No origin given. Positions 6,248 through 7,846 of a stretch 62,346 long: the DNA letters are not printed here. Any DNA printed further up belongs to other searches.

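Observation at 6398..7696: CHAT-adjacent 432-aa protein: orphan N-terminal domain, coiled coil and a terminal TM hairpin translationally coupled to the protease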

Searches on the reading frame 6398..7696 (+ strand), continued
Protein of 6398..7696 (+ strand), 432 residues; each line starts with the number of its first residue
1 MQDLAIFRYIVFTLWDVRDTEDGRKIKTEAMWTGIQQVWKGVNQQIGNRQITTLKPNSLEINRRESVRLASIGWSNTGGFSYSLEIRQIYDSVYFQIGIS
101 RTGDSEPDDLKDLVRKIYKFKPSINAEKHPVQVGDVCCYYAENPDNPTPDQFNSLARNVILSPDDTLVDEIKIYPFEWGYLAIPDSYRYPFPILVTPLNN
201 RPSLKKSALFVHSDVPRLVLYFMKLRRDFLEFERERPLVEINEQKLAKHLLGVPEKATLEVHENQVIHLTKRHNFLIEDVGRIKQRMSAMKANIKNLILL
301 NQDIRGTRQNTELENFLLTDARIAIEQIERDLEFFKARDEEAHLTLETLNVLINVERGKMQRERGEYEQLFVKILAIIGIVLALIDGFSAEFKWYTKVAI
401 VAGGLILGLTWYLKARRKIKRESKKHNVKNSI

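Call 47: search_protein_families(library=pfam, proteins=[P0059, P0063, P0062, P0057, P0056, P0053, P0047, P0041, P0038, P0042], max_evalue=0.1)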
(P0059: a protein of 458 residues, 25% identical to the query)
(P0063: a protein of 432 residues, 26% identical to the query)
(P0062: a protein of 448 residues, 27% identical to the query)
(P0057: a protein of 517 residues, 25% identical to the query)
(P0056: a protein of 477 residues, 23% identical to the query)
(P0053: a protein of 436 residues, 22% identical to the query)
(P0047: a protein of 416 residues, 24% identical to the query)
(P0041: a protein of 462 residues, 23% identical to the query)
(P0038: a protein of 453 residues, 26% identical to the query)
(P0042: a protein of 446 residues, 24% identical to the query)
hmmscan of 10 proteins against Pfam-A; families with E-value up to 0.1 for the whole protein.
P0059 (458 aa): 0 families

P0063 (432 aa): 0 families

P0062 (448 aa): 2 families
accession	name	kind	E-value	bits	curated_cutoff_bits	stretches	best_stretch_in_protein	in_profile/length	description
PF20270.3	CATRA-C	-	0.048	14.8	24.6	0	220-330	9-126/137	CASPASE and TPR Repeat-Associated C-terminal domain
PF19380.4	DUF5955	-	0.07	14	27.1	0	246-291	39-84/88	Family of unknown function (DUF5955)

P0057 (517 aa): 2 families
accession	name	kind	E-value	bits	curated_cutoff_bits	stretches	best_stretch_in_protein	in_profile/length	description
PF05132.19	RNA_pol_Rpc4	-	0.072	13.8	26.5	0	395-510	4-86/143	RNA polymerase III RPC4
PF00916.26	Sulfate_transp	-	0.093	11.9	23.2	0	347-445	126-211/380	Sulfate permease family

P0056 (477 aa): 0 families

P0053 (436 aa): 0 families

P0047 (416 aa): 1 family
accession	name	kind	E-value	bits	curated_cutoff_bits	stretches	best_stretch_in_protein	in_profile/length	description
PF25587.1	Rv2743c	-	0.069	13.2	27.7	0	352-403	21-72/237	Rv2743c family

P0041 (462 aa): 1 family
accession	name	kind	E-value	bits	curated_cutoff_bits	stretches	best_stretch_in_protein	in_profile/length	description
PF14316.11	DUF4381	-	0.034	14.9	27.2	1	398-445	20-68/145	Domain of unknown function (DUF4381)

P0038 (453 aa): 0 families

P0042 (446 aa): 3 families
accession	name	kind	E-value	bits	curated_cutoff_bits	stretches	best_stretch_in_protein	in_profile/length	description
PF07332.16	Phage_holin_3_6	-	0.0017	18.8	28.4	1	370-420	41-89/116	Putative Actinobacterial Holin-X, holin superfamily III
PF20270.3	CATRA-C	-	0.015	16.4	24.6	1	228-349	18-137/137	CASPASE and TPR Repeat-Associated C-terminal domain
PF03253.19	UT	-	0.045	13.4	25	1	381-427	68-113/292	Urea transporter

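Call 49: find_encoding_contigs(protein=P0042, flank=7000, max_places=3)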
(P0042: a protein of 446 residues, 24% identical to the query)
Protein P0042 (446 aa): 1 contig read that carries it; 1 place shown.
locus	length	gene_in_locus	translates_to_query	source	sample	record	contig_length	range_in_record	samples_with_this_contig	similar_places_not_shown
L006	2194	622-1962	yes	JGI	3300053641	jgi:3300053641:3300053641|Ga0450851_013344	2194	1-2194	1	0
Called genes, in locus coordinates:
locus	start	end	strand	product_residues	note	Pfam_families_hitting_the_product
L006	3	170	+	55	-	?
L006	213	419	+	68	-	-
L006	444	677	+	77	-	-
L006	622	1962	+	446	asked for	-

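Call 54: find_related_loci(query=window:6398-7693:+, collection=genome_contigs, flank=7000)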
Query window:6398-7693:+ (432 aa) in genome_contigs; peptide patterns used: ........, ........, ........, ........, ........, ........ (x = any residue, [..] = any of these).
35 stretches matched a pattern, but none encodes a relative of the query by tblastn (E <= 1e-3).

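Call 55: find_encoding_contigs(protein=P0004, flank=7000, max_places=2)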
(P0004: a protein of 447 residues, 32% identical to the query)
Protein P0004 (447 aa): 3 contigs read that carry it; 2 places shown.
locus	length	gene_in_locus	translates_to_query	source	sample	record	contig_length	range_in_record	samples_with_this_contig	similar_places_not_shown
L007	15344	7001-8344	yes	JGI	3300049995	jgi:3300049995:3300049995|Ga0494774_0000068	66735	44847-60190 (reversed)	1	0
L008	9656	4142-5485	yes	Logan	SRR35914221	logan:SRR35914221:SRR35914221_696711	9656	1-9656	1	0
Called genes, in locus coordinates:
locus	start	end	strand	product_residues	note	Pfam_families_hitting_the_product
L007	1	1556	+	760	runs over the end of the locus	PF00015:MCPsignal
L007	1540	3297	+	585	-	PF03130:HEAT_PBS (faint), PF02985:HEAT (faint), PF13646:HEAT_2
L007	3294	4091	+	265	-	PF13649:Methyltransf_25 (faint), PF01739:CheR, PF08242:Methyltransf_12 (faint)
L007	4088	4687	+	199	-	PF01339:CheB_methylest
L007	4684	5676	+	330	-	PF00805:Pentapeptide, PF13599:Pentapeptide_4 (faint), PF13576:Pentapeptide_3 (faint), PF07885:Ion_trans_2 (weak)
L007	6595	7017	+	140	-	-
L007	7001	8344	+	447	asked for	-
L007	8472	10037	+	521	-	PF00069:Pkinase, PF07714:PK_Tyr_Ser-Thr, PF00515:TPR_1, PF23914:TPR_CcmH_CycH, PF00515:TPR_1, PF14559:TPR_19, PF13432:TPR_16, PF00515:TPR_1, +19 more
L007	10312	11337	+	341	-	PF18962:Por_Secre_tail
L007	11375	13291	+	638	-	PF00069:Pkinase, PF07714:PK_Tyr_Ser-Thr, PF00515:TPR_1, PF00515:TPR_1, PF07719:TPR_2, PF13371:TPR_9, PF13414:TPR_11, PF00515:TPR_1, +43 more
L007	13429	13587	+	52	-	-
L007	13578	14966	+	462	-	PF07643:DUF1598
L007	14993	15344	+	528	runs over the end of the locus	PF00069:Pkinase, PF07714:PK_Tyr_Ser-Thr, PF00515:TPR_1, PF07719:TPR_2 (weak), PF13414:TPR_11 (weak), PF00515:TPR_1 (weak), PF13414:TPR_11, PF13432:TPR_16 (weak), +8 more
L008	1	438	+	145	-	?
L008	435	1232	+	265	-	PF13649:Methyltransf_25 (faint), PF01739:CheR, PF08242:Methyltransf_12 (faint)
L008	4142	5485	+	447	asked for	-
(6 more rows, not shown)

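Call 56: find_encoding_contigs(protein=P0008, flank=7000, max_places=2)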
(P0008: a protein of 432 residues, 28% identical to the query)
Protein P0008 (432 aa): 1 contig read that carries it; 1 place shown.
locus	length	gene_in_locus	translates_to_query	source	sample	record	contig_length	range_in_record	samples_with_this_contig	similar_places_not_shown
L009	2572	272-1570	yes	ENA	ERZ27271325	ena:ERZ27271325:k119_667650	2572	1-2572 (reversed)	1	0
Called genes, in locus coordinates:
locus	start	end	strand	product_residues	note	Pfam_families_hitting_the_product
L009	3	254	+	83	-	?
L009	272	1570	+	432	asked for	-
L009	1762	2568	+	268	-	PF01983:CofC (faint), PF09837:DUF2064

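Call 57: find_encoding_contigs(protein=P0019, flank=7000, max_places=2)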
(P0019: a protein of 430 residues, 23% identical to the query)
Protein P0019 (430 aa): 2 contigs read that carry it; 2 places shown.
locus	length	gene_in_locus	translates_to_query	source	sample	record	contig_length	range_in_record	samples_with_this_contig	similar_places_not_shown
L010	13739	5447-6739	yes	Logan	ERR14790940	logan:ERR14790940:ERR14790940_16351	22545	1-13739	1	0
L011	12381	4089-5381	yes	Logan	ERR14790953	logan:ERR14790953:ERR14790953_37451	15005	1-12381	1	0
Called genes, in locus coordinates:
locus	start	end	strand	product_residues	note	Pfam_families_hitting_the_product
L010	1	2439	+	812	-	?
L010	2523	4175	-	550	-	PF22848:ASD1_dom, PF06964:Alpha-L-AF_C, PF06439:3keto-disac_hyd (weak)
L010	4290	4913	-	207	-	PF02018:CBM_4_9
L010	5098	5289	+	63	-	-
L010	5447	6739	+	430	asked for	-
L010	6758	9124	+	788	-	PF07719:TPR_2 (faint), PF13424:TPR_12 (weak), PF00515:TPR_1 (weak), PF13374:TPR_10 (weak), PF13424:TPR_12, PF12770:CHAT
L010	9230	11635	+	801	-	PF02737:3HCDH_N, PF00725:3HCDH, PF00378:ECH_1, PF16113:ECH_2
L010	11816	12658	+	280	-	PF19420:DDAH_eukar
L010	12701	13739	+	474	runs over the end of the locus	PF00514:Arm (faint), PF03130:HEAT_PBS (faint), PF13646:HEAT_2, PF13513:HEAT_EZ (faint), PF02985:HEAT (faint), PF12717:Cnd1 (faint), PF13646:HEAT_2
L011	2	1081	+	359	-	?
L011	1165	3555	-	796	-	PF02018:CBM_4_9 (weak), PF22848:ASD1_dom, PF06964:Alpha-L-AF_C, PF06439:3keto-disac_hyd (weak)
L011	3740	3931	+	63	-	-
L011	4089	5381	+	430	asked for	-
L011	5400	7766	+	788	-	PF07719:TPR_2 (faint), PF13181:TPR_8 (faint), PF13176:TPR_7 (faint), PF13424:TPR_12 (weak), PF00515:TPR_1 (weak), PF13374:TPR_10 (weak), PF13424:TPR_12, PF12770:CHAT, +1 more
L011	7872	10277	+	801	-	PF02737:3HCDH_N, PF00725:3HCDH, PF00378:ECH_1, PF16113:ECH_2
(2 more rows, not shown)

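Call 58: find_encoding_contigs(protein=P0006, flank=6000, max_places=2)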
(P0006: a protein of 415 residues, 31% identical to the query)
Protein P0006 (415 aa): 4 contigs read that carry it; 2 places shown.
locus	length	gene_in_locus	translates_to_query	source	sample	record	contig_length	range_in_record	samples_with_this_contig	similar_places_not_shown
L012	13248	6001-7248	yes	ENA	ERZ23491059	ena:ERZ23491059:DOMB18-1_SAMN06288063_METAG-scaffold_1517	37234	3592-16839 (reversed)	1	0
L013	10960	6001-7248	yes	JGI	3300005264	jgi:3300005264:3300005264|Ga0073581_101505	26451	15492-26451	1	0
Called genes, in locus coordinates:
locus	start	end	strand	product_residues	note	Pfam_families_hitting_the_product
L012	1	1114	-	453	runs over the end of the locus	PF00072:Response_reg, PF00158:Sigma54_activat, PF14532:Sigma54_activ_2, PF20720:nSTAND3 (weak), PF07728:AAA_5, PF25601:AAA_lid_14, PF02954:HTH_8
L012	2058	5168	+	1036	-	PF08126:Propeptide_C25, PF01364:Peptidase_C25, PF13860:FlgD_ig, PF18962:Por_Secre_tail (weak)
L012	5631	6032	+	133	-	-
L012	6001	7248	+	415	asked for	-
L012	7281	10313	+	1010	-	PF10114:PocR, PF13185:GAF_2, PF01590:GAF, PF13185:GAF_2, PF13492:GAF_3 (weak), PF13185:GAF_2, PF02518:HATPase_c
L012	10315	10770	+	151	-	PF00072:Response_reg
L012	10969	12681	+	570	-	PF00072:Response_reg, PF12770:CHAT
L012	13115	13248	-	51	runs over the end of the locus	-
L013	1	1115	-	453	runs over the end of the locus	PF00072:Response_reg, PF00158:Sigma54_activat, PF14532:Sigma54_activ_2, PF20720:nSTAND3 (weak), PF07728:AAA_5, PF25601:AAA_lid_14, PF02954:HTH_8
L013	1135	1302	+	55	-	-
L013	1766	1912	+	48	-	-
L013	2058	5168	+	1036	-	PF08126:Propeptide_C25, PF01364:Peptidase_C25, PF13860:FlgD_ig, PF18962:Por_Secre_tail (weak)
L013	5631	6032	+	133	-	-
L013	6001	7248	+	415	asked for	-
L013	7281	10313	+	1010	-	PF10114:PocR, PF13185:GAF_2, PF01590:GAF, PF13185:GAF_2, PF13492:GAF_3 (weak), PF13185:GAF_2, PF02518:HATPase_c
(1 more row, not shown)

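Call 59: find_encoding_contigs(protein=P0026, flank=6000, max_places=2)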
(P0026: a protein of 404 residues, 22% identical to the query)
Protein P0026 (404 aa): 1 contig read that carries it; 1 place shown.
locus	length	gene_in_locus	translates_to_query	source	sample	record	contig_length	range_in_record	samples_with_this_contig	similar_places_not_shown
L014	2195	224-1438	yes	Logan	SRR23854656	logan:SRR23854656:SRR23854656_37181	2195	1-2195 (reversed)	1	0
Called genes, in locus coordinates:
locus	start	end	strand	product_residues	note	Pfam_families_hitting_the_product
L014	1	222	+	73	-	?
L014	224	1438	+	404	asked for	-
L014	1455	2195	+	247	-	?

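Call 60: find_encoding_contigs(protein=P0047, flank=6000, max_places=2)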
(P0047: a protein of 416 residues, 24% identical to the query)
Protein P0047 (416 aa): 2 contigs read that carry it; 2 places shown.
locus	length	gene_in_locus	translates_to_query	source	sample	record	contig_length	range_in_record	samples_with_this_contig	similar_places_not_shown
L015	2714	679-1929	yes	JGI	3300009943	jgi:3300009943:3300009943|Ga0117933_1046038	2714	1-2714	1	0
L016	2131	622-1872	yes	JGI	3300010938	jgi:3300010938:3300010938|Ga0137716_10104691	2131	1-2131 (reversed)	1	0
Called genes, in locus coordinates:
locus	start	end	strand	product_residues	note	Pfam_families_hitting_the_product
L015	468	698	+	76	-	-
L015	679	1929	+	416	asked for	-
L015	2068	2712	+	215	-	?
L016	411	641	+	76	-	-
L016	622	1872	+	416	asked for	-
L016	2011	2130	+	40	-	?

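Call 62: search_protein_families(library=pfam, proteins=[L014:1455-2195:+, L015:2068-2712:+, L004:4496-5662:+, L004:5670-6017:+, L007:6595-7014:+, L012:5631-6029:+, L015:468-695:+, L006:444-674:+, L010:5098-5286:+], max_evalue=0.1)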
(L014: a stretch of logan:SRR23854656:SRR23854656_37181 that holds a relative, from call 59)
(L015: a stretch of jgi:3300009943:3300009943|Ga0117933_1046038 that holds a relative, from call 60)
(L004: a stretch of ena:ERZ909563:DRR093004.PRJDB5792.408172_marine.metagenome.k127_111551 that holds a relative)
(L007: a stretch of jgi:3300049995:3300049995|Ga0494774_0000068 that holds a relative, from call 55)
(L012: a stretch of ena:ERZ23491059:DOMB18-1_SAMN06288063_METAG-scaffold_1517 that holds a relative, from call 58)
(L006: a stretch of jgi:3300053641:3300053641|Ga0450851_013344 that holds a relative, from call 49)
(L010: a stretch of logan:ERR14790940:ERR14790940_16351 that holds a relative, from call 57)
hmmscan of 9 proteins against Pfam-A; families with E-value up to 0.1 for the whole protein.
L014:1455-2195:+ (247 aa): 9 families
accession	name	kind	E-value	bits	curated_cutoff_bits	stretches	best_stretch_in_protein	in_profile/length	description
PF13424.12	TPR_12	-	0.00017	22.1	30.1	1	189-241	22-76/77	Tetratricopeptide repeat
PF07719.23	TPR_2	-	0.00051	20.4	27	1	215-241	6-32/34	Tetratricopeptide repeat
PF13176.12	TPR_7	-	0.00078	19.8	27.9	1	215-243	4-32/36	Tetratricopeptide repeat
PF15508.11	NAAA-beta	-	0.017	16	27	0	73-97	2-26/63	beta subunit of N-acylethanolamine-hydrolyzing acid amidase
PF00515.34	TPR_1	-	0.028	14.7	27.8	1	216-240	7-31/34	Tetratricopeptide repeat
PF13414.12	TPR_11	-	0.038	14.1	26.8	0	218-239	2-23/42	TPR repeat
PF09349.15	OHCU_decarbox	-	0.054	14.5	24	0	2-47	33-78/155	OHCU decarboxylase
PF02607.22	B12-binding_2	-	0.084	13.5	23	0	41-65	2-26/74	B12 binding domain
PF13181.12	TPR_8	-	0.095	13.4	25.7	1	215-241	6-32/34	Tetratricopeptide repeat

L015:2068-2712:+ (215 aa): 3 families
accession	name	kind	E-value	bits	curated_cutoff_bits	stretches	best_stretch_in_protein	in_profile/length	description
PF13185.12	GAF_2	-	1e-13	52.1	28.6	1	24-179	3-136/136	GAF domain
PF01590.32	GAF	-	1.9e-12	48.3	22.4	1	24-178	1-133/133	GAF domain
PF13492.12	GAF_3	-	4.4e-10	40.5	27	1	24-180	1-129/129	GAF domain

L004:4496-5662:+ (389 aa): 2 families
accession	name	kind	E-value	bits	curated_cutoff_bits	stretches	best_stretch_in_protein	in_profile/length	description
PF00583.31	Acetyltransf_1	-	1.7e-05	25.5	20.7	0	63-135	26-95/116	Acetyltransferase (GNAT) family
PF17938.6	TetR_C_29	-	0.017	15.7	26.2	1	21-46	4-29/119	Tetracyclin repressor-like, C-terminal domain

L004:5670-6017:+ (116 aa): 1 family
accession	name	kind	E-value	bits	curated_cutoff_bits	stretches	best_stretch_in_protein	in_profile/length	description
PF19443.4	DAHL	-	0.018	15.2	38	1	1-66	48-112/221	DAHL domain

L007:6595-7014:+ (140 aa): 0 families

L012:5631-6029:+ (133 aa): 1 family
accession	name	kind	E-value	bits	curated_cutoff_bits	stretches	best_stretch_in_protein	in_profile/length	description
PF18043.6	T4_Rnl2_C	-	0.0015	19.3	27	0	93-125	12-44/82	T4 RNA ligase 2 C-terminal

L015:468-695:+ (76 aa): 0 families

L006:444-674:+ (77 aa): 0 families

L010:5098-5286:+ (63 aa): 3 families
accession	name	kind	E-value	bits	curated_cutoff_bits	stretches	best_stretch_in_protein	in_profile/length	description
PF11625.14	DUF3253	-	0.025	15.2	22.1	1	2-50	22-63/81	Protein of unknown function (DUF3253)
PF13864.11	Enkurin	-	0.052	14.5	23.6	1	6-43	29-66/92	Calmodulin-binding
PF25361.1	AAA_lid_RFC1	-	0.077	12.9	34.9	0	1-21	19-39/59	RFC1-like, AAA+ ATPase lid domain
